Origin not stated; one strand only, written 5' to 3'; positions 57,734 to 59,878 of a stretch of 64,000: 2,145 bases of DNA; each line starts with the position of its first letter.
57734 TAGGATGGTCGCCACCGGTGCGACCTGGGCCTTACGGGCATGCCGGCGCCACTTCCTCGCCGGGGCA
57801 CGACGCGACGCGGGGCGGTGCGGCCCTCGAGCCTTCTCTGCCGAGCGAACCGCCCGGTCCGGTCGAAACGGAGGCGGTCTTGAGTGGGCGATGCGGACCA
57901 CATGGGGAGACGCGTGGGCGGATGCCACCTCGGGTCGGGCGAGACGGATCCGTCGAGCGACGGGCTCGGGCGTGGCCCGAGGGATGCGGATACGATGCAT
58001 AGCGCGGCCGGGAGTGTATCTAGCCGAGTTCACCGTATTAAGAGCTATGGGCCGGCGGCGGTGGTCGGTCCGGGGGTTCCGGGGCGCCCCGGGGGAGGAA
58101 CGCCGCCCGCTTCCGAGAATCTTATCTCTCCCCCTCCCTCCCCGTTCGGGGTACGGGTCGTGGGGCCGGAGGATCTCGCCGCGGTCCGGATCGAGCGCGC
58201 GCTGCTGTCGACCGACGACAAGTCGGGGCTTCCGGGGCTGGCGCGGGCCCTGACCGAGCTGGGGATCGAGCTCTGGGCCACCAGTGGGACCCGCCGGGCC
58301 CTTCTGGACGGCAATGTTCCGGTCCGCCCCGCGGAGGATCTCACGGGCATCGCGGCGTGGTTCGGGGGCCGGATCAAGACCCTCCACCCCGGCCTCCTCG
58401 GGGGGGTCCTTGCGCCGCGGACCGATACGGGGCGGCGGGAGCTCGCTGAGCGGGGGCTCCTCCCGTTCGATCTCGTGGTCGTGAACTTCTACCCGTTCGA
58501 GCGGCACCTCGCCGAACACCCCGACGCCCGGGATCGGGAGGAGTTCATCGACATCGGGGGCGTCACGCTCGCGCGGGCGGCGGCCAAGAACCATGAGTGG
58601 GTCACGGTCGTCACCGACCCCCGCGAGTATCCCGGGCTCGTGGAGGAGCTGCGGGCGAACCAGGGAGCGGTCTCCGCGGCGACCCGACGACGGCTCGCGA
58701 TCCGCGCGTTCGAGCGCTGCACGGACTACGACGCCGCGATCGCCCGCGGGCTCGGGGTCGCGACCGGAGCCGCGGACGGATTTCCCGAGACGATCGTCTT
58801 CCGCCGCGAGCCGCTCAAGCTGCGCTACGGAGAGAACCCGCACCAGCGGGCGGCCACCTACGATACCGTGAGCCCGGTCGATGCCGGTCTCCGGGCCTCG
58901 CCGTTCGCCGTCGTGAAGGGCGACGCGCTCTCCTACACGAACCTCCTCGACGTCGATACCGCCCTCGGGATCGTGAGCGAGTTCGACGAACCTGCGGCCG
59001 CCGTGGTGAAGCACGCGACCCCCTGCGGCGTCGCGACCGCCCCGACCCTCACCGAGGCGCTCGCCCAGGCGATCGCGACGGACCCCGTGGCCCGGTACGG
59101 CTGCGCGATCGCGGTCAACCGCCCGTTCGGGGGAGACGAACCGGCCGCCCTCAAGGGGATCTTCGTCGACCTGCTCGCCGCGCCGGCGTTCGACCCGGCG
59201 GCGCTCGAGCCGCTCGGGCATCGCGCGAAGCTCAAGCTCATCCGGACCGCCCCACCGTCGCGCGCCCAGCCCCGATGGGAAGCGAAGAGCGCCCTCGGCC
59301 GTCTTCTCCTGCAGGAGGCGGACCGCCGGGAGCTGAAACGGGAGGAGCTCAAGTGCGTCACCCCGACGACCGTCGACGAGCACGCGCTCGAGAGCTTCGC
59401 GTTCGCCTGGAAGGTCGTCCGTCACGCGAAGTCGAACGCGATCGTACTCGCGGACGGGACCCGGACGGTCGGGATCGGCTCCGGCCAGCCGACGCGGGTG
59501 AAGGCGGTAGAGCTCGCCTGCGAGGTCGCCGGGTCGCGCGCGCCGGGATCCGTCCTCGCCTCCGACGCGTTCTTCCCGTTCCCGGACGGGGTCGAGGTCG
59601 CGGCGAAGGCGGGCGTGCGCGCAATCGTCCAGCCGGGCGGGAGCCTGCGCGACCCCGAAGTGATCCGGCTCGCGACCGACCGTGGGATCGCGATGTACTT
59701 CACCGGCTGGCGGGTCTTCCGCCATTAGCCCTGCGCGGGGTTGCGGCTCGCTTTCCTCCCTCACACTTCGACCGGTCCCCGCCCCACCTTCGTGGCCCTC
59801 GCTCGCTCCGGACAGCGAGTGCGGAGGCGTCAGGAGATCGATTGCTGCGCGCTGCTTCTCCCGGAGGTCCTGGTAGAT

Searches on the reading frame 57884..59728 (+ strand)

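Call 13: search_protein_families(library=pfam, proteins=[window:57884-59728:+], max_evalue=0.001)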
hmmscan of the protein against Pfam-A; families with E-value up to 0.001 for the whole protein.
window:57884-59728:+ (614 aa): 2 families
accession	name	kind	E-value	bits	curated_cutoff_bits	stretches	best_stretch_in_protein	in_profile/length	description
PF01808.24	AICARFT_IMPCHas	-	3.6e-92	309.6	25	1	233-547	1-310/311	AICARFT/IMPCHase bienzyme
PF02142.27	MGS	-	5e-08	33.4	24.1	1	119-228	5-94/94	MGS-like domain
